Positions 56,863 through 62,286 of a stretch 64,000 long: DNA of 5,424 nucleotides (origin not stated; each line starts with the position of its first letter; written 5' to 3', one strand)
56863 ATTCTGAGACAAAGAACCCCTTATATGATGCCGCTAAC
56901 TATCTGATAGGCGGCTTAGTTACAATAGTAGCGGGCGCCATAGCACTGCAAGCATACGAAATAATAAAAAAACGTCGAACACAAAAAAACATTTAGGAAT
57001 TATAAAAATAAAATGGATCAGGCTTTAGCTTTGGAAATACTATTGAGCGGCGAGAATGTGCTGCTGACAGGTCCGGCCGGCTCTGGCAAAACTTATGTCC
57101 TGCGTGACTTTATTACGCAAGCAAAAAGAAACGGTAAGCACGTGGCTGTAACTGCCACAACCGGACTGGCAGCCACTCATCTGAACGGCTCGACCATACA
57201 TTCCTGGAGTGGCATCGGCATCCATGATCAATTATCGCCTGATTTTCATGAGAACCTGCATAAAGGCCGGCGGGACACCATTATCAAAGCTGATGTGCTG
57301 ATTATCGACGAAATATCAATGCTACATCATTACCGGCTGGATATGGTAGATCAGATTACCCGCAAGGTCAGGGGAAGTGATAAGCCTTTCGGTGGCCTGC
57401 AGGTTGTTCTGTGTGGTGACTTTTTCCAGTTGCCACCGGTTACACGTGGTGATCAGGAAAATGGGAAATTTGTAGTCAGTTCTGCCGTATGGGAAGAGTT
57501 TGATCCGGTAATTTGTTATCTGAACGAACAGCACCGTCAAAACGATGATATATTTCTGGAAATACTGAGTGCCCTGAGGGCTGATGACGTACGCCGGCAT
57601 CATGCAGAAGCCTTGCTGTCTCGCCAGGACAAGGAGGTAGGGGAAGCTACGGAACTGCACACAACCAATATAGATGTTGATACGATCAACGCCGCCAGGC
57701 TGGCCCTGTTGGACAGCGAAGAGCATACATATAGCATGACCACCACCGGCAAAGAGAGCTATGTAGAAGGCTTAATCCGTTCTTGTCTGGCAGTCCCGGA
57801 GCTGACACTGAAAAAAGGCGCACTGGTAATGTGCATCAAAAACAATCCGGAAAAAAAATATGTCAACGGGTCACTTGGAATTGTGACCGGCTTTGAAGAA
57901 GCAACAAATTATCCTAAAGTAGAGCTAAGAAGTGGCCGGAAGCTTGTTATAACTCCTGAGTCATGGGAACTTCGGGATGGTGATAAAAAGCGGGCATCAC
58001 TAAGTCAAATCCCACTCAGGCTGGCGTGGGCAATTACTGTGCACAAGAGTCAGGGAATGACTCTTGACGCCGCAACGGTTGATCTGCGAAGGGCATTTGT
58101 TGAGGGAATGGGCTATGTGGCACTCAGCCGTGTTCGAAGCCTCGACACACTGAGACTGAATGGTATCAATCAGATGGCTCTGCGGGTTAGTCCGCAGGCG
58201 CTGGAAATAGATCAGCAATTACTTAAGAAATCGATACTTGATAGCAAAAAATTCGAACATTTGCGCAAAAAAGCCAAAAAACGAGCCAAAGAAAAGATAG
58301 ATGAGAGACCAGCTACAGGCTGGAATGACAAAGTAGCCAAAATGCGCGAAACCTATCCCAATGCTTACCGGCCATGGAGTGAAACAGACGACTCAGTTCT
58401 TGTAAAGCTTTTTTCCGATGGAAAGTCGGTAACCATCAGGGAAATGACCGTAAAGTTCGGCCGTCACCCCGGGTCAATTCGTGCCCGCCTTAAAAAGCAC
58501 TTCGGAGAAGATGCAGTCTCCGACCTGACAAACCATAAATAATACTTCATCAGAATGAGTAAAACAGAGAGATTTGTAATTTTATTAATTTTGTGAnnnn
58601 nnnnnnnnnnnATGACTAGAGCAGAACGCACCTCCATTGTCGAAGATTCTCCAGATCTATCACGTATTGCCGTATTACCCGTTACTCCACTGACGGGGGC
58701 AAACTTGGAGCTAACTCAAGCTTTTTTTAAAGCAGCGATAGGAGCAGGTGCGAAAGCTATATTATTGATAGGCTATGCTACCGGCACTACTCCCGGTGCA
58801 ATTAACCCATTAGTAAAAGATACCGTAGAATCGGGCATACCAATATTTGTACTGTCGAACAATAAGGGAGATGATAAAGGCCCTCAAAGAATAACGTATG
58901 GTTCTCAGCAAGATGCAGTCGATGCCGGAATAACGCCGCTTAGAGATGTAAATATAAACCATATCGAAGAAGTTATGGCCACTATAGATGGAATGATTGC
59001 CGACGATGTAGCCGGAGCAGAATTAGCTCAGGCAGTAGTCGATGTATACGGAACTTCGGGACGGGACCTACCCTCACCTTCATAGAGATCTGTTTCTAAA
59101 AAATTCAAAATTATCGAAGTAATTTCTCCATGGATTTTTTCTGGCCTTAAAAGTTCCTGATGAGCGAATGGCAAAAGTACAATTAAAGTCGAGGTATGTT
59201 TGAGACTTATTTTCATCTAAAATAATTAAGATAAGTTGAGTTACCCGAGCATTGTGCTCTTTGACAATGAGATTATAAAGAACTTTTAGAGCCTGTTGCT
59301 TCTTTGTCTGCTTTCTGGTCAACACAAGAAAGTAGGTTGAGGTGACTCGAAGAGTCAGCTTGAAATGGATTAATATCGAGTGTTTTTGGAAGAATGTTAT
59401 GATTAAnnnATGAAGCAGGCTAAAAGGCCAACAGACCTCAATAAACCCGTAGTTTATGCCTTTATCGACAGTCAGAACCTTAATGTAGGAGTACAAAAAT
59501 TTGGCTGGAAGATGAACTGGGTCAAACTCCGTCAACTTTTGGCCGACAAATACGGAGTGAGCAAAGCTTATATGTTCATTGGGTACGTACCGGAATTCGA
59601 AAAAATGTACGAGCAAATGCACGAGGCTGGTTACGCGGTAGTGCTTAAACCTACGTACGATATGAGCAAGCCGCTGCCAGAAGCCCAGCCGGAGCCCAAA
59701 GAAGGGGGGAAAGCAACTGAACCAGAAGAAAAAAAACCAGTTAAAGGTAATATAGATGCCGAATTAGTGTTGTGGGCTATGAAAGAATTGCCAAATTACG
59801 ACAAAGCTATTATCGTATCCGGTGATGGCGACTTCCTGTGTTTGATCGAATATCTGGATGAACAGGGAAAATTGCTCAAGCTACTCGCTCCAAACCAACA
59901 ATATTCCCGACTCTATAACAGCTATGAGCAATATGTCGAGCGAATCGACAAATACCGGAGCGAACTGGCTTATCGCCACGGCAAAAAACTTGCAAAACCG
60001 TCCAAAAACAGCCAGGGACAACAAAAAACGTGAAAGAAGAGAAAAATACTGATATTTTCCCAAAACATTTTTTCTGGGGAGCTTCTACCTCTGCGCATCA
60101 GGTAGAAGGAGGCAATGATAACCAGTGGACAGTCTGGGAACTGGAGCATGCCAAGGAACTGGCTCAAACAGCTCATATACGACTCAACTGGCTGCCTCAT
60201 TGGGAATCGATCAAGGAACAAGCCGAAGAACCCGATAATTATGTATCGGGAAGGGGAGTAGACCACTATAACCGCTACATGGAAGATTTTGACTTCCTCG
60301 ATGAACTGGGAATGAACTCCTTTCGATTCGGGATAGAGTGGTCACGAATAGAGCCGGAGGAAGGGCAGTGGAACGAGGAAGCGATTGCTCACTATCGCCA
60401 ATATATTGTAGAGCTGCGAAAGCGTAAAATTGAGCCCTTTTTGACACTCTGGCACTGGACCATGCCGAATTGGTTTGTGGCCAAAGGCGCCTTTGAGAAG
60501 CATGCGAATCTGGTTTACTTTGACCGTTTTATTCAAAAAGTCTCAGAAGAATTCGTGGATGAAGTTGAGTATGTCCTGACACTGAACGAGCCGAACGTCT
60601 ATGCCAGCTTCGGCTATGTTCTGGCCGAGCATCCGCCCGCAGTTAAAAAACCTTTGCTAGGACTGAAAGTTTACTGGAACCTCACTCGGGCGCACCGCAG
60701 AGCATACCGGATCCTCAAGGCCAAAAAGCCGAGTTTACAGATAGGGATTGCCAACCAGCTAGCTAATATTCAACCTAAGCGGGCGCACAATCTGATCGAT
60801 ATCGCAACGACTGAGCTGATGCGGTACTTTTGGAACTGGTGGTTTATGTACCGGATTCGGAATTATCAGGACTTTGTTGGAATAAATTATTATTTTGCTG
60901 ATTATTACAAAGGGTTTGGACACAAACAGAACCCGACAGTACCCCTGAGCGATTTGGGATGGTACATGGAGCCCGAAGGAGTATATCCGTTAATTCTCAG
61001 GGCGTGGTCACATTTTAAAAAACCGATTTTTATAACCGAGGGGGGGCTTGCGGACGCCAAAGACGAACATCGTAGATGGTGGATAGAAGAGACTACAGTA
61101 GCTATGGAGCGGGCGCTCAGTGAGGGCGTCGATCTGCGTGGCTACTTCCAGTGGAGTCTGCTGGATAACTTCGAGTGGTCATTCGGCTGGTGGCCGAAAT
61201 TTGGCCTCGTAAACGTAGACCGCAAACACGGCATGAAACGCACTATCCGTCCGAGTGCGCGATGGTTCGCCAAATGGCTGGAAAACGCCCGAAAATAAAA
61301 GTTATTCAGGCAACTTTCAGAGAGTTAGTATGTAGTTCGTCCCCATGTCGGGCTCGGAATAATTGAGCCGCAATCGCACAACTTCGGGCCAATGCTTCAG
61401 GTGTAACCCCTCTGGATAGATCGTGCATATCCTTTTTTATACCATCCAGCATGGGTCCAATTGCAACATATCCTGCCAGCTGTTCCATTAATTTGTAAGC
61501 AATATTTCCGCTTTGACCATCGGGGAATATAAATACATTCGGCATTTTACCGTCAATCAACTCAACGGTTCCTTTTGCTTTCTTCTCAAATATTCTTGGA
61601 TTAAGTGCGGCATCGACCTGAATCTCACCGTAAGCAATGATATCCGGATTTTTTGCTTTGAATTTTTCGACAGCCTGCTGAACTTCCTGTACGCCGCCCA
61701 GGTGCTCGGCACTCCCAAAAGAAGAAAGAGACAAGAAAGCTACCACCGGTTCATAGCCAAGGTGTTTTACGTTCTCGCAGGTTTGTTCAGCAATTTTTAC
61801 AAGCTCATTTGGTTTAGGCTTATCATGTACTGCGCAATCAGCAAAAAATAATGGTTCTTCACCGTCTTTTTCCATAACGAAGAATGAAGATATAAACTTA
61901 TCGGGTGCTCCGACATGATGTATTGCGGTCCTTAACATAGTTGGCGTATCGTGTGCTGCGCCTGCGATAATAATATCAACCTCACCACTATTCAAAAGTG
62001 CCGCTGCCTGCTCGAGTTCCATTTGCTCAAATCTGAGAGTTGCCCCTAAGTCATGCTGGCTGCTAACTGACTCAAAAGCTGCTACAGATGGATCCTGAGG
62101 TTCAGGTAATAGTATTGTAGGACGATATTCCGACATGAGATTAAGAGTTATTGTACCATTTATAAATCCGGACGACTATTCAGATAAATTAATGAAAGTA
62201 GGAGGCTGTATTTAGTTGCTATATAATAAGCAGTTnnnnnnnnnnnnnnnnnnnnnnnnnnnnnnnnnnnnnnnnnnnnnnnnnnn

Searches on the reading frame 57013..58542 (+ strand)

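Call 43: search_protein_families(library=pfam, proteins=[window:57013-58542:+], max_evalue=0.001)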
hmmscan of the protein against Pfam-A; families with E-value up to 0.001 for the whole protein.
window:57013-58542:+ (509 aa): 14 families
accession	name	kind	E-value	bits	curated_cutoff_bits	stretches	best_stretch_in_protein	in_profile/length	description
PF05970.20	PIF1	-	9.3e-37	127.2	25.9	1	11-178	20-191/223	PIF1-like helicase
PF13604.12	AAA_30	-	1.8e-17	64.1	27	1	3-196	6-175/191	AAA domain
PF13245.12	AAA_19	-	8.5e-17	62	25.1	1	4-144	2-133/134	AAA domain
PF13401.12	AAA_22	-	9.2e-08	32.9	27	1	15-135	7-122/130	AAA domain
PF01443.25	Viral_helicase1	-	2.1e-07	31.4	21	1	18-175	3-131/228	Viral superfamily 1 RNA helicase core domain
PF13191.12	AAA_16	-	1.1e-05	26.4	32.6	1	12-45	21-56/167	AAA ATPase domain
PF21530.3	Pif1_2B_dom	-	1.1e-05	25.5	23.9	1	254-294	6-47/47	DNA helicase Pif1, 2B domain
PF01695.23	IstB_IS21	-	4.4e-05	23.5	24.1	0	11-52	90-131/238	IstB-like ATP binding protein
PF00270.35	DEAD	-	6.1e-05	23.3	26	1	2-54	3-59/167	DEAD/DEAH box helicase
PF05707.18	Zot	-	0.00025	21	20.3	0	17-182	4-123/197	Zonular occludens toxin (Zot)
PF07728.20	AAA_5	-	0.00038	20.9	22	0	15-106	1-80/139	AAA domain (dynein-related subfamily)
PF18335.7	SH3_13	-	0.0004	20.5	41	0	265-299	25-59/65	ATP-dependent RecD-like DNA helicase SH3 domain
PF02492.25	cobW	-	0.00041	20.4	20.7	0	16-46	3-32/180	CobW/HypB/UreG, nucleotide-binding domain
PF25199.1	nSTAND_NTPase5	-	0.00065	20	34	0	15-45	43-74/145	Novel STAND NTPase 5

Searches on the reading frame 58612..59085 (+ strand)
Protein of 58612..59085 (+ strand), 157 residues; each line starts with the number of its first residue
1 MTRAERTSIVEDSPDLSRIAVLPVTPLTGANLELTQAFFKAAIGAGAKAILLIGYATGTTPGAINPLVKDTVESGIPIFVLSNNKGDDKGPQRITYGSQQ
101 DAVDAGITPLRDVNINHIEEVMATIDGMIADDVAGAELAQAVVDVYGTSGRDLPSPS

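Call 59: search_protein_families(library=pfam, proteins=[window:58612-59085:+], max_evalue=0.001)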
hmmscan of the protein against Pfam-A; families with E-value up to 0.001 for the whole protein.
window:58612-59085:+ (157 aa): 1 family
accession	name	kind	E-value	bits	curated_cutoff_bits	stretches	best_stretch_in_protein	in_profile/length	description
PF17763.6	Asparaginase_C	-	4.8e-06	27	34.6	1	34-114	11-89/114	Glutaminase/Asparaginase C-terminal domain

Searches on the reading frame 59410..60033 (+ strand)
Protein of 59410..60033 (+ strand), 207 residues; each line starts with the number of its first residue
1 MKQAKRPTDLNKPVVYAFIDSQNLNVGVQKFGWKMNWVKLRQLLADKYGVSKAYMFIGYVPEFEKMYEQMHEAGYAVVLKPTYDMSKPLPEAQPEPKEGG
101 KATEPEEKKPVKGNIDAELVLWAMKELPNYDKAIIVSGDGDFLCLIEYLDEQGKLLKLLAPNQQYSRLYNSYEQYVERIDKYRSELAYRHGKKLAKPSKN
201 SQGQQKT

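Call 59: search_protein_families(library=pfam, proteins=[window:59410-60033:+], max_evalue=0.001)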
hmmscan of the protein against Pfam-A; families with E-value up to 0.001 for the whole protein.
window:59410-60033:+ (207 aa): 1 family
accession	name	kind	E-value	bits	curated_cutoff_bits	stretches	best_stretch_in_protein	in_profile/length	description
PF01936.24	NYN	-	2.7e-13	51.1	24.2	1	17-169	4-135/145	NYN domain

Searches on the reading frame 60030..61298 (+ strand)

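Call 43: search_protein_families(library=pfam, proteins=[window:60030-61298:+], max_evalue=0.001)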
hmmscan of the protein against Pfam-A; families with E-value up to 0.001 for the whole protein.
window:60030-61298:+ (422 aa): 1 family
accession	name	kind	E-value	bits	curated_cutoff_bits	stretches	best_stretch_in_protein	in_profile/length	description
PF00232.24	Glyco_hydro_1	-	1.8e-76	257.9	22.6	2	8-273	3-250/453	Glycosyl hydrolase family 1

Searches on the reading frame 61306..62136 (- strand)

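Call 43: search_protein_families(library=pfam, proteins=[window:61306-62136:-], max_evalue=0.001)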
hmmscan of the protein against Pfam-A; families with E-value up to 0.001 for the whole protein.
window:61306-62136:- (276 aa): 1 family
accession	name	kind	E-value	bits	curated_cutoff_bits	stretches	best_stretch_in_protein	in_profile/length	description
PF01515.24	PTA_PTB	-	2.7e-57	195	24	1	40-257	104-319/319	Phosphate acetyl/butaryl transferase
